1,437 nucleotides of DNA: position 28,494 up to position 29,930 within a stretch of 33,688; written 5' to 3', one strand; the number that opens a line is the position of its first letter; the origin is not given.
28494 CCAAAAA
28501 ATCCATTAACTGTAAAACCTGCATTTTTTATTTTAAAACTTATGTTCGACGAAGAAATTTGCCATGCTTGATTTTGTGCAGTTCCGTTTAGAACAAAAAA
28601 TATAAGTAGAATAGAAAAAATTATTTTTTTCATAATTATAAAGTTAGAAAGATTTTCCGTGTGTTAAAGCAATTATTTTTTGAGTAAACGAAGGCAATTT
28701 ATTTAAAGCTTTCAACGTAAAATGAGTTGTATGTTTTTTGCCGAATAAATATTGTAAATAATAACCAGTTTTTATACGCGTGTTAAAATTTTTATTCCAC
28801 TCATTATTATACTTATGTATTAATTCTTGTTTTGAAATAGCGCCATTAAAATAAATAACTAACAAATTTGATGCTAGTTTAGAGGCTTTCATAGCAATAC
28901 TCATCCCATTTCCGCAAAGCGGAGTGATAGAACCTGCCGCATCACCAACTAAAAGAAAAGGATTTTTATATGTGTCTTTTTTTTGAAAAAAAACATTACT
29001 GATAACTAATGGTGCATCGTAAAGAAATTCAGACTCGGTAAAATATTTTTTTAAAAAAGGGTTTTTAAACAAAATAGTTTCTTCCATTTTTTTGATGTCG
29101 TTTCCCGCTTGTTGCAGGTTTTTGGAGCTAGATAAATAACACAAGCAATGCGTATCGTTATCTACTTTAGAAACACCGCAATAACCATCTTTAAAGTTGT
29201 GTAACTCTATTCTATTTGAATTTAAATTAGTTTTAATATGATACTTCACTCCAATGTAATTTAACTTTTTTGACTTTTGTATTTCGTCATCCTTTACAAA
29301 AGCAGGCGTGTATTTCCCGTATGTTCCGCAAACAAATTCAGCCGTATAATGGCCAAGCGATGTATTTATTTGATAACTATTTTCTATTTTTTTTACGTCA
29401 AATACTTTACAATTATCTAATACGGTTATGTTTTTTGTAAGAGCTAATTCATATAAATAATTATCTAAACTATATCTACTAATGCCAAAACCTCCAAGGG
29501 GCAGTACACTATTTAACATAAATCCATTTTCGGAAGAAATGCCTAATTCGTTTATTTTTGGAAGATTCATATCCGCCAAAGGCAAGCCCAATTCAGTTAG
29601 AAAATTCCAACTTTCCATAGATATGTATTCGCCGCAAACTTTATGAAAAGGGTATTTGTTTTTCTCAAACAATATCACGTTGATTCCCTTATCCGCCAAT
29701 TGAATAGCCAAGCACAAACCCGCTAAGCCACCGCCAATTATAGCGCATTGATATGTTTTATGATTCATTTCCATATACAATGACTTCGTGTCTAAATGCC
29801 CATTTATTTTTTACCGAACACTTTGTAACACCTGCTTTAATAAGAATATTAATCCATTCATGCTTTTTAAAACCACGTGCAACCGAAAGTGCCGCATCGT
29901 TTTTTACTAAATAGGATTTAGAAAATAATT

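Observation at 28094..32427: Overlapped five-gene operon UbiA prenyltransferase - type III PKS - methyltransferase - FAD oxidoreductase - YceI: candidate pathway for a prenylated phenolic-lipid or quinone-like molecule with its own carrier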

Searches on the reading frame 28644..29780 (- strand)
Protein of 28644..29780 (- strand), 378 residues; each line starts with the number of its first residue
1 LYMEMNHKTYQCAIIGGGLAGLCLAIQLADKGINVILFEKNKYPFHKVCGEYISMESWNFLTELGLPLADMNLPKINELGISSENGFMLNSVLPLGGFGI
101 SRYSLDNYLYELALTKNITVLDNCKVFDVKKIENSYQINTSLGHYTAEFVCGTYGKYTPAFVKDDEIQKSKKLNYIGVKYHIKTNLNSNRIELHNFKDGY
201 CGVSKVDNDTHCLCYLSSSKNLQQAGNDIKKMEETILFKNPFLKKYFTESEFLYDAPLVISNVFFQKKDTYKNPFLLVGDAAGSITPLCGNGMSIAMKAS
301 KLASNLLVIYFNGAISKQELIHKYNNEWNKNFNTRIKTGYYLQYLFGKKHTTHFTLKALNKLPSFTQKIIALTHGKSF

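Call 3: search_protein_families(library=pfam, proteins=[window:28644-29780:-], max_evalue=0.01)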
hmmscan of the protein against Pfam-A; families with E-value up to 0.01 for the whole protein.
window:28644-29780:- (378 aa): 13 families
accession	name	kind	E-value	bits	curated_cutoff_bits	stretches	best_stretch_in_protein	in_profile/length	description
PF01494.25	FAD_binding_3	-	7e-11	42.4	22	1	10-66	2-58/349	FAD binding domain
PF13738.12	Pyr_redox_3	-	3.4e-09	36.8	30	1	14-159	2-137/305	Pyridine nucleotide-disulphide oxidoreductase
PF01266.30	DAO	-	3e-07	30.7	27.9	1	13-42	3-32/353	FAD dependent oxidoreductase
PF13450.12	NAD_binding_8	-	1.7e-06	28.6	21.9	1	14-44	1-31/68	NAD(P)-binding Rossmann-like domain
PF00890.30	FAD_binding_2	-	6.3e-06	26.1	20.4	1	13-42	3-32/414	FAD binding domain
PF04820.20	Trp_halogenase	-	2.4e-05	23.8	21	0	267-371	314-414/458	Tryptophan halogenase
PF07992.20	Pyr_redox_2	-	2.7e-05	24.2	26.1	1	10-62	1-53/291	Pyridine nucleotide-disulphide oxidoreductase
PF03486.20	HI0933_like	-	3.3e-05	23.9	50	1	11-48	2-39/244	HI0933-like protein Rossmann domain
PF01134.28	GIDA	-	0.00058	19.5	22.1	1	12-43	2-33/391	Glucose inhibited division protein A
PF00070.33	Pyr_redox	-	0.00096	20.1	22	1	13-66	3-55/82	Pyridine nucleotide-disulphide oxidoreductase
PF12831.13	FAD_oxidored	-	0.0013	18.6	27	1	12-42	2-32/416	FAD dependent oxidoreductase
PF05834.18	Lycopene_cycl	-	0.0017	18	23.4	1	13-41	3-33/380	Lycopene cyclase protein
PF08491.16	SE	-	0.0023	17.5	20.1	1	208-324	64-179/276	Squalene epoxidase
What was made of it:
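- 28644..29780 (-): FAD-dependent oxidoreductase (374-378 aa depending on start), of a 'KxCGE ... GYCG ... GDAAG' subfamily. Pfam matches FAD_binding_3, Pyr_redox_3 and DAO at the N-terminus (call 3).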

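Call 4: search_protein_families(library=ncbifam, proteins=[window:28644-29780:-], max_evalue=0.01)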
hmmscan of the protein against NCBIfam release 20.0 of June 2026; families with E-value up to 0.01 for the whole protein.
window:28644-29780:- (378 aa): 101 families (the best 25 are shown)
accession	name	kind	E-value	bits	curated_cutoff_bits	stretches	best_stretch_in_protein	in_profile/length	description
TIGR02032.1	GG-red-SF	subfamily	9.1e-25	87.9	158.8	1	14-305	5-295/297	geranylgeranyl reductase family protein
NF049967.1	QhpG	equivalog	2e-15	56.6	240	1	13-304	2-283/423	flavin-dependent monooxygenase QhpG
NF038171.1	maturase_LodB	equivalog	8.1e-15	54.8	400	1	13-341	3-345/361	lysine-epsilon-oxidase maturase LodB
TIGR02023.1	BchP-ChlP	subfamily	1e-14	54.4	343.3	2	272-349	263-338/388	geranylgeranyl diphosphate reductase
NF041080.1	DGGGPL_reductase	equivalog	2.4e-12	46.5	580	2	10-127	2-119/447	digeranylgeranylglycerophospholipid reductase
NF005788.0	PRK07608.1-3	equivalog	1.2e-11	44.1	478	2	264-359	270-366/388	UbiH/UbiF family hydroxylase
NF004834.1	PRK06185.1-3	subfamily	1.2e-11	44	500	2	5-72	3-70/420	FAD-dependent oxidoreductase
NF004835.0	PRK06185.1-4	equivalog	3.8e-11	42.4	601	1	6-75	7-76/411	FAD-dependent oxidoreductase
TIGR02028.1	ChlP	equivalog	3.9e-11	42.4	505.3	2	276-352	273-351/398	geranylgeranyl reductase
TIGR01984.1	UbiH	equivalog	5.3e-11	42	392.2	2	13-140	3-143/382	2-octaprenyl-6-methoxyphenyl hydroxylase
NF008519.0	PRK11445.1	equivalog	1.3e-10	41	303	1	8-311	2-304/355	FAD-binding protein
TIGR01988.1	Ubi-OHases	subfamily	2.8e-10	39.6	224.65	2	266-358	271-370/387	ubiquinone biosynthesis hydroxylase, UbiH/UbiF/VisC/COQ6 family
NF005313.0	PRK06847.1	subfamily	2.9e-10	39.7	372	1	11-299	6-308/375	hypothetical protein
NF005243.0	PRK06753.1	equivalog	3.1e-10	39.5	365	1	12-93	3-85/374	hypothetical protein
NF004833.1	PRK06185.1-1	subfamily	3.3e-10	39.3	488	1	10-74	3-67/403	FAD-dependent oxidoreductase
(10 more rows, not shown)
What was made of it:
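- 28644..29780 (-): The best NCBIfam match is the geranylgeranyl reductase superfamily TIGR02032, 88 bits against a cut-off of 159 (call 4).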

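Call 22: search_solved_structures(query=window:28644-29774:-, show_alignments=3, max_evalue=0.001)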
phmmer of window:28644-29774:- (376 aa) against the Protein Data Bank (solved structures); distinct sequences matched with E-value up to 0.001: 11.
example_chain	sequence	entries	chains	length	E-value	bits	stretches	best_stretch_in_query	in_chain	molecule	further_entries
5buk_A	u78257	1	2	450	2.4e-08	36.5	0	215-317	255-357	FADH2-dependent halogenase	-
7fco_A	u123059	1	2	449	3e-08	36.2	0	8-64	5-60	ChlB4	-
5dbj_E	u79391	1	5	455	5.6e-08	35.4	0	265-342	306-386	FADH2-dependent halogenase PltA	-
8uiu_A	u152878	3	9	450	8.9e-07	31.4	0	210-310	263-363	Flavin monooxygenase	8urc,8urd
5bul_A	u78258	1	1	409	1.4e-06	30.7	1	7-102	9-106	flavin-dependent halogenase triple mutant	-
8zop_A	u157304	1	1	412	2.4e-06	30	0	3-54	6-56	Halogenase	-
5bva_A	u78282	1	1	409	9.2e-06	28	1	7-102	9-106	flavin-dependent halogenase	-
3e1t_A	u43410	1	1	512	2.7e-05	26.5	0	6-49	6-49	Halogenase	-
3nix_A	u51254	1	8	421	0.00011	24.5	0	175-312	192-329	Flavoprotein/dehydrogenase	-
6c6n_A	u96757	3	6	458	0.00018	23.8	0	261-305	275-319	Squalene monooxygenase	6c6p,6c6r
2vou_A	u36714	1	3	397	0.00022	23.5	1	6-90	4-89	2,6-DIHYDROXYPYRIDINE HYDROXYLASE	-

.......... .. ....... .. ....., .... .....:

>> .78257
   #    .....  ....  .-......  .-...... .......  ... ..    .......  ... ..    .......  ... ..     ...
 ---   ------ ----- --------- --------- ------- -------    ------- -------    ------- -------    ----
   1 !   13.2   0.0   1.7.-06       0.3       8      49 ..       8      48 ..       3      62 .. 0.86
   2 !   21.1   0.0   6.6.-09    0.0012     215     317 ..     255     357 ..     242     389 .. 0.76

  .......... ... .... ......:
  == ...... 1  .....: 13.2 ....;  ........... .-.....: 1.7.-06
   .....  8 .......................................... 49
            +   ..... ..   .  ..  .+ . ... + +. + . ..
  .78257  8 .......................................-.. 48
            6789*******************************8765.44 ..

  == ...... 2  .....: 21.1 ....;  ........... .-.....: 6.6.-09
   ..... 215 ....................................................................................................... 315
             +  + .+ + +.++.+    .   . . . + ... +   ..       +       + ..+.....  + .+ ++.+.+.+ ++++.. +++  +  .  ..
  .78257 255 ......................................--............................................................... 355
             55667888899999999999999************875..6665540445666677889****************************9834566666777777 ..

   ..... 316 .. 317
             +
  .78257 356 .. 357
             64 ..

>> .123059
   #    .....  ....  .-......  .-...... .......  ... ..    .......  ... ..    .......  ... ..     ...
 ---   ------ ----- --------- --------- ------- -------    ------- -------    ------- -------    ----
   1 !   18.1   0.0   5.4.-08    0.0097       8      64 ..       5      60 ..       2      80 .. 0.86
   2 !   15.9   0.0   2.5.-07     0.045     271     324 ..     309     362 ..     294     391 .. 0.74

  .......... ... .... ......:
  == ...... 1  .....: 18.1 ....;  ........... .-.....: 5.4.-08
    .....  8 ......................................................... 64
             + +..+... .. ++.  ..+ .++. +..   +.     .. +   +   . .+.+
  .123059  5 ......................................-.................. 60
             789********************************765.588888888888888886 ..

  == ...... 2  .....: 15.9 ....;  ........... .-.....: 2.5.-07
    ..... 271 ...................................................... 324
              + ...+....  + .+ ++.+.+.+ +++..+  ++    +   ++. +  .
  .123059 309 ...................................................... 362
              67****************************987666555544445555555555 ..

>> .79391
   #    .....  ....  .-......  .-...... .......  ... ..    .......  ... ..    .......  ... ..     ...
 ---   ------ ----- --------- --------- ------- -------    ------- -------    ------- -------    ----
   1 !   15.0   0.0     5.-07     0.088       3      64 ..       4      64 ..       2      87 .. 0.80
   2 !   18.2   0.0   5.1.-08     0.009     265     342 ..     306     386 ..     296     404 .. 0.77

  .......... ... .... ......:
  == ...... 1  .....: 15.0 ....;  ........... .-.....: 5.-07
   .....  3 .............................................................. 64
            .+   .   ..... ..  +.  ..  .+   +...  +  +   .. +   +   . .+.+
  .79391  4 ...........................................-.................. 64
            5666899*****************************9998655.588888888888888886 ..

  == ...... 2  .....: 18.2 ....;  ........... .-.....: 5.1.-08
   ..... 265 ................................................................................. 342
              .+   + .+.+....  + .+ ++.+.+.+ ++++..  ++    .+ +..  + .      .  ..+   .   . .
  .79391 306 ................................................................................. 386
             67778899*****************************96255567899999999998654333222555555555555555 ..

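Call 25: search_dna_similar(query=window:28644-29774:-, collection=plasmids, mode=protein, max_evalue=1e-8, max_rows=30)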
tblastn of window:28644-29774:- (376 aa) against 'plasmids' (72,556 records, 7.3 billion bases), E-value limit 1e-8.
Records with a match: 11; places in all: 11; records where one place covers at least 80% of the query: 5.
Best place of each record, by identity: <60% 11.
By first word of the organism name: Novosphingobium 4; Hymenobacter 2; Bernardetia 1; Sphingobium 1; Paracoccus 1; Roseomonas 1; Falsirhodobacter 1.
By predicted mobility (MOB-suite, as given by PLSDB): non-mobilizable 9; mobilizable 1; conjugative 1.
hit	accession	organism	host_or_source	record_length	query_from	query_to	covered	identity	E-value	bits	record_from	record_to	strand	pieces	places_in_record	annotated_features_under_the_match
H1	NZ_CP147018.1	Bernardetia sp. Wsw4-3y2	Red alga,Red algae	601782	30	376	92%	41.2%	4e-80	274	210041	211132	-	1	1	NAD(P)/FAD-dependent oxidoreductase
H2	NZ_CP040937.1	Hymenobacter sp. DG01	cell culture,water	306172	30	374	92%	37.6%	1e-75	261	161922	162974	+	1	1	FAD-dependent oxidoreductase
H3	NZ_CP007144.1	Hymenobacter swuensis DY53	-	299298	30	376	92%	37.4%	8e-76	262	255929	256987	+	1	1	FAD-dependent oxidoreductase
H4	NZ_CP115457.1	Sphingobium yanoikuyae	cell culture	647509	30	372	91%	23.4%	1e-17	92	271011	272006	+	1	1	NAD(P)-binding protein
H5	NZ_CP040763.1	Paracoccus liaowanqingii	Tibetan antelope,cell culture,feces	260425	28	372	92%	22.2%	2e-22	106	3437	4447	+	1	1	FAD-dependent monooxygenase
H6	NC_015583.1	Novosphingobium sp. PP1Y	-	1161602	32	306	73%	25.9%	4e-26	117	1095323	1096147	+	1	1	none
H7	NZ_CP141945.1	Novosphingobium sp. RL4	Rheum palmatum L.,Single ...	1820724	29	303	73%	25.5%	6e-21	102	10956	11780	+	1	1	none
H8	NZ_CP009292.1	Novosphingobium pentaromativorans US6-1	mud sediment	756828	30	301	72%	25.0%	1e-20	100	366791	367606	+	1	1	FAD-dependent monooxygenase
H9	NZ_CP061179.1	Roseomonas haemaphysalidis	tick,pure culture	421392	32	316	76%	23.5%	2e-14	82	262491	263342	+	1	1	FAD-dependent monooxygenase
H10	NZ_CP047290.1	Falsirhodobacter algicola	Grateloupia sp.,single cell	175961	30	306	74%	23.5%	3e-18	94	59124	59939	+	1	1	FAD-dependent monooxygenase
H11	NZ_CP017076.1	Novosphingobium resinovorum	single cell,soil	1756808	30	303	73%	23.1%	6e-19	96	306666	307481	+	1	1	none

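Call 26: get_annotated_region(hit=H1, flank=6000)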
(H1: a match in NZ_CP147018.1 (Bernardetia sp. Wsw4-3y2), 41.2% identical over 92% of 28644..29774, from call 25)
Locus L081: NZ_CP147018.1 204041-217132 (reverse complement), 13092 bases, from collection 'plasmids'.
description: Bernardetia sp. Wsw4-3y2 plasmid plasmd1, complete sequence
organism: Bernardetia sp. Wsw4-3y2 (NCBI taxid 3127471)
taxonomy: Bacteria; Bacteroidota; Cytophagia; Cytophagales; Bernardetiaceae; Bernardetia; Bernardetia sp. Wsw4-3y2
host: -; source: Red alga,Red algae; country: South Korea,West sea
typing (MOB-suite, as given by PLSDB): non-mobilizable
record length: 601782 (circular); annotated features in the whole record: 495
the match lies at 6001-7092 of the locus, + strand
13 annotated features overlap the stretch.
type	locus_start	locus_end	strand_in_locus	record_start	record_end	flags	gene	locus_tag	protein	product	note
CDS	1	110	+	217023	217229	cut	-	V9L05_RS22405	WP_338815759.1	hypothetical protein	-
CDS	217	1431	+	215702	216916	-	lhgO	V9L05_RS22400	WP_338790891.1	L-2-hydroxyglutarate oxidase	-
CDS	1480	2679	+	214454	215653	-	-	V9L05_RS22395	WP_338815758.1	hypothetical protein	-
CDS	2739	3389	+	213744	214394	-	-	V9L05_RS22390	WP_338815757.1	hypothetical protein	-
CDS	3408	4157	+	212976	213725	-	-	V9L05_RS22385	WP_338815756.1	hypothetical protein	-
CDS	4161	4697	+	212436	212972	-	-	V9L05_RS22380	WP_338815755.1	hypothetical protein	-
CDS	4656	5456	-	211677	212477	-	-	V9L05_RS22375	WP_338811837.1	IS5 family transposase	-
CDS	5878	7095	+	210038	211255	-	-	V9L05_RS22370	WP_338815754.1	NAD(P)/FAD-dependent oxidoreductase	-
CDS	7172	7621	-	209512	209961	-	-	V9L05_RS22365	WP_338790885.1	hypothetical protein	-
CDS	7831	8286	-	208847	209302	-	-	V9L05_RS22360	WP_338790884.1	hypothetical protein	-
CDS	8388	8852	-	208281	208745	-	-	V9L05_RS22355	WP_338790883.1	hypothetical protein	-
CDS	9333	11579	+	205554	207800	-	-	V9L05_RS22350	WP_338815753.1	DUF5916 domain-containing protein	-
CDS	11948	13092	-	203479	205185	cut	-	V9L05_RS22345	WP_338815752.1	carboxyl transferase domain-containing protein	-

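Call 27: get_annotated_region(hit=H3, flank=6000)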
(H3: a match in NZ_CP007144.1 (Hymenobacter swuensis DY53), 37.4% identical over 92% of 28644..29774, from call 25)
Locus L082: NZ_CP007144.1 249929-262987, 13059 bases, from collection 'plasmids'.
description: Hymenobacter swuensis DY53 plasmid pHsw1, complete sequence
organism: Hymenobacter swuensis DY53 (NCBI taxid 1227739)
taxonomy: Bacteria; Bacteroidota; Cytophagia; Cytophagales; Hymenobacteraceae; Hymenobacter; Hymenobacter swuensis; Hymenobacter swuensis DY53
host: -; source: -; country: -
typing (MOB-suite, as given by PLSDB): mobilizable; replicon rep_cluster_1754; relaxase MOBB
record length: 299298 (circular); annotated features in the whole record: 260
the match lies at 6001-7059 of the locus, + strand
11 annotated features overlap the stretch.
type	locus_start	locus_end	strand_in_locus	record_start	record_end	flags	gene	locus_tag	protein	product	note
CDS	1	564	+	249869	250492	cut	-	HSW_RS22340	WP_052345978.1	DUF6000 family protein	-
CDS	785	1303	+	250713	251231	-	-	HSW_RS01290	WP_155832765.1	hypothetical protein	-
CDS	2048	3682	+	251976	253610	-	-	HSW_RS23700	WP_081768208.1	L-tyrosine/L-tryptophan isonitrile synthase family protein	-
CDS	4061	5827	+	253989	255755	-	-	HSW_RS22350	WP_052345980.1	TauD/TfdA family dioxygenase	-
CDS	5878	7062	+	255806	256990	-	-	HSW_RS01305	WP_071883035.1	FAD-dependent oxidoreductase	-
CDS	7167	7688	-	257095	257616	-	-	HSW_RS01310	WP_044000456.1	hypothetical protein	-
CDS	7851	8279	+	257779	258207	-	-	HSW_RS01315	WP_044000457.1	hypothetical protein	-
CDS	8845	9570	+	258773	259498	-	-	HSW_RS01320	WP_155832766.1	hypothetical protein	-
CDS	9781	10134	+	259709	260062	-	-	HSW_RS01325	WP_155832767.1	hypothetical protein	-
CDS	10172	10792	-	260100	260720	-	-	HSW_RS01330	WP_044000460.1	hypothetical protein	-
CDS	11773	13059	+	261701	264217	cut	-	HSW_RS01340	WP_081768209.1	FG-GAP-like repeat-containing protein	-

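Call 28: get_annotated_region(hit=H5, flank=5000)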
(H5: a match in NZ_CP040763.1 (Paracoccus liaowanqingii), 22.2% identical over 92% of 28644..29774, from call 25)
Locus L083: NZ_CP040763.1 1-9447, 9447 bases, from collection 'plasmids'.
description: Paracoccus liaowanqingii strain 2251 plasmid unnamed4, complete sequence
organism: Paracoccus liaowanqingii (NCBI taxid 2560053)
taxonomy: Bacteria; Pseudomonadota; Alphaproteobacteria; Rhodobacterales; Paracoccaceae; Paracoccus; Paracoccus liaowanqingii
host: -; source: Tibetan antelope,cell culture,feces; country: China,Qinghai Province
typing (MOB-suite, as given by PLSDB): non-mobilizable; replicon rep_cluster_229
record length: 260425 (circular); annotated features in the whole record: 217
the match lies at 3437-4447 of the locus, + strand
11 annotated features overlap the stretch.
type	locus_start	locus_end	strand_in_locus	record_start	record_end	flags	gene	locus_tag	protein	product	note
CDS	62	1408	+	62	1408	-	-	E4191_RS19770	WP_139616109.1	DUF2254 domain-containing protein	-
CDS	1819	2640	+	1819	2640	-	-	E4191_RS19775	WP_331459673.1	type III polyketide synthase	-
CDS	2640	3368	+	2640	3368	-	-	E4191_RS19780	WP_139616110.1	methyltransferase domain-containing protein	-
CDS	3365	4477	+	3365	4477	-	-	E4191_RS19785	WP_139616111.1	FAD-dependent monooxygenase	-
CDS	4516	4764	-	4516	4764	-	-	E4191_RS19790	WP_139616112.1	DUF2188 domain-containing protein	-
CDS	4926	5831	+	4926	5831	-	-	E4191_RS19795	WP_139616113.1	PHB depolymerase family esterase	-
CDS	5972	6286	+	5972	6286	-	-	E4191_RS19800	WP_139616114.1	hypothetical protein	-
CDS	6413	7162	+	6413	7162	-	-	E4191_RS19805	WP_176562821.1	calcium-binding protein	-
CDS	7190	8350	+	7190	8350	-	-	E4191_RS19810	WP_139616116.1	Hint domain-containing protein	-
CDS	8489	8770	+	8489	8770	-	-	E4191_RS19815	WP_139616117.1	hypothetical protein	-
CDS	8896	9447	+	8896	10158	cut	-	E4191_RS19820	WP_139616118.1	extracellular solute-binding protein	-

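Call 29: get_annotated_region(hit=H8, flank=5000)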
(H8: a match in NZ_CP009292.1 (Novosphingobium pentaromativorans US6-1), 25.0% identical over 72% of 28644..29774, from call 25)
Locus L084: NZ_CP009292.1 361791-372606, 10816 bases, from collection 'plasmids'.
description: Novosphingobium pentaromativorans US6-1 plasmid pLA3, complete sequence
organism: Novosphingobium pentaromativorans US6-1 (NCBI taxid 1088721)
taxonomy: Bacteria; Pseudomonadota; Alphaproteobacteria; Sphingomonadales; Sphingomonadaceae; Novosphingobium; Novosphingobium pentaromativorans; Novosphingobium pentaromativorans US6-1
host: -; source: mud sediment; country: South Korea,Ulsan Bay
typing (MOB-suite, as given by PLSDB): non-mobilizable
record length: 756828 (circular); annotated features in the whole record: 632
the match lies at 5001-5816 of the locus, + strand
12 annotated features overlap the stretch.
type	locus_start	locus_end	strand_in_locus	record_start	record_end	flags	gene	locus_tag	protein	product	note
CDS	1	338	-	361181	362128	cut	-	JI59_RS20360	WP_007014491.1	FecR domain-containing protein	-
CDS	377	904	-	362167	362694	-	-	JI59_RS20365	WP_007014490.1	RNA polymerase sigma factor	GO:0006352 - DNA-templated transcription initiation [Evidence IEA]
CDS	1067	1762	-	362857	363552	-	-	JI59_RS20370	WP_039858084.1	methyltransferase domain-containing protein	-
CDS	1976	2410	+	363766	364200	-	-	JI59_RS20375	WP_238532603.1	DUF2147 domain-containing protein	-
CDS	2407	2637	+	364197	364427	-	-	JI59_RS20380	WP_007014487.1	phosphopantetheine-binding protein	-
CDS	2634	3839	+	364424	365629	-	-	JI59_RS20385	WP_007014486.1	beta-ketoacyl-[acyl-carrier-protein] synthase family protein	GO:0006633 - fatty acid biosynthetic process [Evidence IEA]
CDS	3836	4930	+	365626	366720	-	-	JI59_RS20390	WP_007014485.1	type III polyketide synthase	-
CDS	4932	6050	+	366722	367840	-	-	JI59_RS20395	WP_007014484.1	FAD-dependent monooxygenase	-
CDS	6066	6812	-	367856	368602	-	-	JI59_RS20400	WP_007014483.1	hypothetical protein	-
CDS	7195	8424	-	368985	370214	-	-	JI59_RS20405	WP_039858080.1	MFS transporter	GO:0055085 - transmembrane transport [Evidence IEA]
CDS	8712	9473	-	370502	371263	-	-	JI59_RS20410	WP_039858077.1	SDR family NAD(P)-dependent oxidoreductase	-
CDS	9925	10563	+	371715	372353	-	-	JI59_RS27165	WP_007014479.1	TetR/AcrR family transcriptional regulator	GO:0006355 - regulation of DNA-templated transcription [Evidence IEA]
